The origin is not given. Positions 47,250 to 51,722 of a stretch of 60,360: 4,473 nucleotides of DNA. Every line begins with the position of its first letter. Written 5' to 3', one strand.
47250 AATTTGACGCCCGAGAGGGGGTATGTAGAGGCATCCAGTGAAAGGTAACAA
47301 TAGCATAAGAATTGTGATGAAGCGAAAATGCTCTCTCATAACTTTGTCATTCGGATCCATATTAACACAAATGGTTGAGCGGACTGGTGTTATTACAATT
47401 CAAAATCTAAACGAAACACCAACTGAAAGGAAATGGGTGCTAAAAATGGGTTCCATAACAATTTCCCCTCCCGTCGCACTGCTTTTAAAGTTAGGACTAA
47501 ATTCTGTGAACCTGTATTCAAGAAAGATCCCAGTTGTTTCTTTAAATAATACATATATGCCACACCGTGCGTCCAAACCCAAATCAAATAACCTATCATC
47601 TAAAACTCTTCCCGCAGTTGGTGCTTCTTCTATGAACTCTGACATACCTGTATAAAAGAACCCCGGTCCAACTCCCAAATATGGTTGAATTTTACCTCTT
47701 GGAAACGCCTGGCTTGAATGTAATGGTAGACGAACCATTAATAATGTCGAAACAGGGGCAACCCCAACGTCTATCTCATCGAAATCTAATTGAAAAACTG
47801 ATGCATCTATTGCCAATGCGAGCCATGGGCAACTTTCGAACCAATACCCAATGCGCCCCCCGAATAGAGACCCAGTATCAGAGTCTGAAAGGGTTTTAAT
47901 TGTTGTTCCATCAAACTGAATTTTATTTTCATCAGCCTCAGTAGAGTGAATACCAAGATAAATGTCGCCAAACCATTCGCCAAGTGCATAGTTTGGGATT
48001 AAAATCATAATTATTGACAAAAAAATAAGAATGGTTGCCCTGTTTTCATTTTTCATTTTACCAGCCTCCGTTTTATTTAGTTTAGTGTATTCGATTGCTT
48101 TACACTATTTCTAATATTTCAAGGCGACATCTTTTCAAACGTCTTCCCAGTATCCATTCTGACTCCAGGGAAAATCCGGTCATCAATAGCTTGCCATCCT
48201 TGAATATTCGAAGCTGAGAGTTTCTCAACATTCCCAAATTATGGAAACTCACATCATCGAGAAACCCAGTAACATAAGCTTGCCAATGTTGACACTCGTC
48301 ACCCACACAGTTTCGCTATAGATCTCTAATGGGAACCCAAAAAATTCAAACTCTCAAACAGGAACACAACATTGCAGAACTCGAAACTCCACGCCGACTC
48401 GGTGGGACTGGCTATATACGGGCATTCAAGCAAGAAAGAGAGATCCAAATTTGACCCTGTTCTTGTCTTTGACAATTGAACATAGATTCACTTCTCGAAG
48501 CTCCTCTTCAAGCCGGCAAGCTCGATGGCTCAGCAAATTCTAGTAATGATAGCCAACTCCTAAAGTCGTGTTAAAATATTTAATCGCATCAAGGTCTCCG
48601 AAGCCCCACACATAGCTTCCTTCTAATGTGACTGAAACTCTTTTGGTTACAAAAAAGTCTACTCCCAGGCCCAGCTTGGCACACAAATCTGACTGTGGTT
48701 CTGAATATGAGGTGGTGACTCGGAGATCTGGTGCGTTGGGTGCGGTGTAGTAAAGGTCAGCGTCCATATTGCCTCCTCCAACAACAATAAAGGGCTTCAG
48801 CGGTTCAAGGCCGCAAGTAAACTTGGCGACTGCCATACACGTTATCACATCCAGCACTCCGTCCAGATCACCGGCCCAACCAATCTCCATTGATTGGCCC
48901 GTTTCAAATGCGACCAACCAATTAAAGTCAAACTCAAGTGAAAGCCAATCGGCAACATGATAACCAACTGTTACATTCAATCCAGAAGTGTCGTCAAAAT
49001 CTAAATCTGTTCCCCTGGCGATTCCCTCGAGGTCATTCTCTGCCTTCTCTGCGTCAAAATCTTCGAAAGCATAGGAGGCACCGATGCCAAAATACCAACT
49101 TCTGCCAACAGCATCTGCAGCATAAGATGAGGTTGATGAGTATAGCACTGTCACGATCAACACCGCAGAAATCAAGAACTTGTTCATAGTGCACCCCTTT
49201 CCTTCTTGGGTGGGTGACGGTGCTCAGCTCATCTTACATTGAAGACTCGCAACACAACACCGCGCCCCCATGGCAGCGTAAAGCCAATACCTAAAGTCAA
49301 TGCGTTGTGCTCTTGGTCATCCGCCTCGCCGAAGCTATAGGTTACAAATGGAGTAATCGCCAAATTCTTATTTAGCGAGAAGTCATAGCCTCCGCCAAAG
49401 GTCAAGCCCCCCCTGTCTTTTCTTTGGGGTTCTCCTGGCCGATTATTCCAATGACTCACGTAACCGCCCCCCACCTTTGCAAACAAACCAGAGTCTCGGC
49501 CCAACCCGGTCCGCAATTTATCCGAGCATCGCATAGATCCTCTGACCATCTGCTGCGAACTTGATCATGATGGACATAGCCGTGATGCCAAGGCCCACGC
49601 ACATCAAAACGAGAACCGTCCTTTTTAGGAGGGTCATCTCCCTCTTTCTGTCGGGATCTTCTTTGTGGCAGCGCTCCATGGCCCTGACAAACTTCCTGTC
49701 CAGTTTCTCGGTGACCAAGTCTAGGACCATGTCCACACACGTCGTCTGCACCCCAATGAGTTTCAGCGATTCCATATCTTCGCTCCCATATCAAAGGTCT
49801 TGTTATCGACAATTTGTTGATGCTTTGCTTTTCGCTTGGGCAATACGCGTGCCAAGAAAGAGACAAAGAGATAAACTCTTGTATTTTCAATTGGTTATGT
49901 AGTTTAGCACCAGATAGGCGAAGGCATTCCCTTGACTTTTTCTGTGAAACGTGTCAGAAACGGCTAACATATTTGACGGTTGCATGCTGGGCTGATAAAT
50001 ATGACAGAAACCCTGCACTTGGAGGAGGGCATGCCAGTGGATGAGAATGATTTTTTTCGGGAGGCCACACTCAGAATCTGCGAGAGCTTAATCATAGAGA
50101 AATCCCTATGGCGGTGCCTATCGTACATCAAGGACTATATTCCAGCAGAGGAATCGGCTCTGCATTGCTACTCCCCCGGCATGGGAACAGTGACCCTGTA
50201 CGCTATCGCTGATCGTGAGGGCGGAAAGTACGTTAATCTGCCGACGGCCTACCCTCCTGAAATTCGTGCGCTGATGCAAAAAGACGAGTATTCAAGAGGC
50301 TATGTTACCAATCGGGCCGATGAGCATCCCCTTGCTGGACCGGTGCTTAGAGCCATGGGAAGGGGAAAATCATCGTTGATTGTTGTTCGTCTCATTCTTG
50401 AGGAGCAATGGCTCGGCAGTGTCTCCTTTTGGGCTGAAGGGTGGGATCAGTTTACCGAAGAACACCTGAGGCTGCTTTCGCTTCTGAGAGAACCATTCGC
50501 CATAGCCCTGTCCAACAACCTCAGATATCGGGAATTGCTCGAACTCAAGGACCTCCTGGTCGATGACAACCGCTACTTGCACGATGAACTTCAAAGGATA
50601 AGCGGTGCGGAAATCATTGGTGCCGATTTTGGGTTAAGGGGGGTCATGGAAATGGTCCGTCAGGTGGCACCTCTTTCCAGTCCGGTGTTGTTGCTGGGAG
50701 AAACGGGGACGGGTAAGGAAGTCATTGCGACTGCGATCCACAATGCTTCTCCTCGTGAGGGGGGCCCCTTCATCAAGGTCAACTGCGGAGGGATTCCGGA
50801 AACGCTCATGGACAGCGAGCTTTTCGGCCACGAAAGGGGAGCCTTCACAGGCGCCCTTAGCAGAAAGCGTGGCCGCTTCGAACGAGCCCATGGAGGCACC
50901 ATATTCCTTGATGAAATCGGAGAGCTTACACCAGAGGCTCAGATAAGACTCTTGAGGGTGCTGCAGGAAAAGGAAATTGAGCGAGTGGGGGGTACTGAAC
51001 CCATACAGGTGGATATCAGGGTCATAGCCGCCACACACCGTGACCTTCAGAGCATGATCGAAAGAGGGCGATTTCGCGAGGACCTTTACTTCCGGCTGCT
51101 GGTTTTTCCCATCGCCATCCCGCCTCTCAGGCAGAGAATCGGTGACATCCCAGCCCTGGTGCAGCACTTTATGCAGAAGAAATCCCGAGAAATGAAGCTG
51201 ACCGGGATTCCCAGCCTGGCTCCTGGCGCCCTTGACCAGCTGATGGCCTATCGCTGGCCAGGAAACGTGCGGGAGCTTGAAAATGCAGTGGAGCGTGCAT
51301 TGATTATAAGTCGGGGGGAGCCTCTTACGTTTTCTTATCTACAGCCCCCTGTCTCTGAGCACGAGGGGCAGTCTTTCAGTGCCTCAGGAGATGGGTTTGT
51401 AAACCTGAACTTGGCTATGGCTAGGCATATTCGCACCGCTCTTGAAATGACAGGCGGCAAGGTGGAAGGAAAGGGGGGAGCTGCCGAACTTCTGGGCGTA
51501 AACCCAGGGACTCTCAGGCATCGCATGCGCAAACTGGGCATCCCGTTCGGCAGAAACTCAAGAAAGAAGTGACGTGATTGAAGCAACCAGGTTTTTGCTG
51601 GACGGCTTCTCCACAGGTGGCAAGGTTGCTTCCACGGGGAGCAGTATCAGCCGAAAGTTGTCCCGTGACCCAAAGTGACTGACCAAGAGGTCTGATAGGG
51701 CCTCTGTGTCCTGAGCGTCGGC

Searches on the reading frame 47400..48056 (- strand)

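Call 45: search_protein_families(library=pfam, proteins=[window:47400-48056:-], max_evalue=0.00001)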
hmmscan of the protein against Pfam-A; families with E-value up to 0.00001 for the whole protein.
window:47400-48056:- (218 aa): 1 family
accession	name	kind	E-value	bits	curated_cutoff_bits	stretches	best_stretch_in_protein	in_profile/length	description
PF13505.12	OMP_b-brl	-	3.7e-08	34.2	28.7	1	11-218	2-175/175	Outer membrane protein beta-barrel domain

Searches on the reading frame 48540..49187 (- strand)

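Call 45: search_protein_families(library=pfam, proteins=[window:48540-49187:-], max_evalue=0.00001)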
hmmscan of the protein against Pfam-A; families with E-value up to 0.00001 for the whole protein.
window:48540-49187:- (215 aa): 2 families
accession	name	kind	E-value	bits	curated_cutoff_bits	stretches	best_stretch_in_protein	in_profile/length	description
PF13505.12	OMP_b-brl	-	6.5e-14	52.9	28.7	1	17-214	9-174/175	Outer membrane protein beta-barrel domain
PF01389.23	OmpA_membrane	-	6e-06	26.6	21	0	30-211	5-172/180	OmpA-like transmembrane domain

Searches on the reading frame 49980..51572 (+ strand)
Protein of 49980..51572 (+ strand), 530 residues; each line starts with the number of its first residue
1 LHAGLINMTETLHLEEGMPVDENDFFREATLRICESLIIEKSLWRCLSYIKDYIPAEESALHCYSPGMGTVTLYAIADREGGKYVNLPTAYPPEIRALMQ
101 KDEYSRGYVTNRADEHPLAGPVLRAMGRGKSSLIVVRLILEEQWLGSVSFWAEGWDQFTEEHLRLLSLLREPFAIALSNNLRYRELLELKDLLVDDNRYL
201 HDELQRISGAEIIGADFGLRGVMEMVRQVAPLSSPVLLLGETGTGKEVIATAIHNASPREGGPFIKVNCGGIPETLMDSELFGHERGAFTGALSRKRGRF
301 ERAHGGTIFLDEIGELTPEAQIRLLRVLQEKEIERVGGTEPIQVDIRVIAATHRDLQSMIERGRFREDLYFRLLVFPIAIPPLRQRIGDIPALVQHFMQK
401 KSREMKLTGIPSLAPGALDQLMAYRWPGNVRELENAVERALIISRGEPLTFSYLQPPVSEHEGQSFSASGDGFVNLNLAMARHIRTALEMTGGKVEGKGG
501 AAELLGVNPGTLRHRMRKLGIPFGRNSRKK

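Call 45: search_protein_families(library=pfam, proteins=[window:49980-51572:+], max_evalue=0.00001)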
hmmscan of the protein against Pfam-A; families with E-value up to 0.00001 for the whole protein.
window:49980-51572:+ (530 aa): 5 families
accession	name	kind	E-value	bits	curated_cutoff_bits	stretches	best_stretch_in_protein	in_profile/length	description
PF00158.32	Sigma54_activat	-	5.4e-70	234.9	20.2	1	213-378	2-167/168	Sigma-54 interaction domain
PF25601.1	AAA_lid_14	-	4.1e-22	78.3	27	1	384-464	1-80/87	AAA+ ATPase lid domain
PF14532.12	Sigma54_activ_2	-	5.1e-18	66.1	25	1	225-383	13-138/138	Sigma-54 interaction domain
PF07728.20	AAA_5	-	2.9e-07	31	22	1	235-354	1-123/139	AAA domain (dynein-related subfamily)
PF00004.35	AAA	-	3e-07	31.4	21.2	1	236-372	1-130/131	ATPase family associated with various cellular activities (AAA)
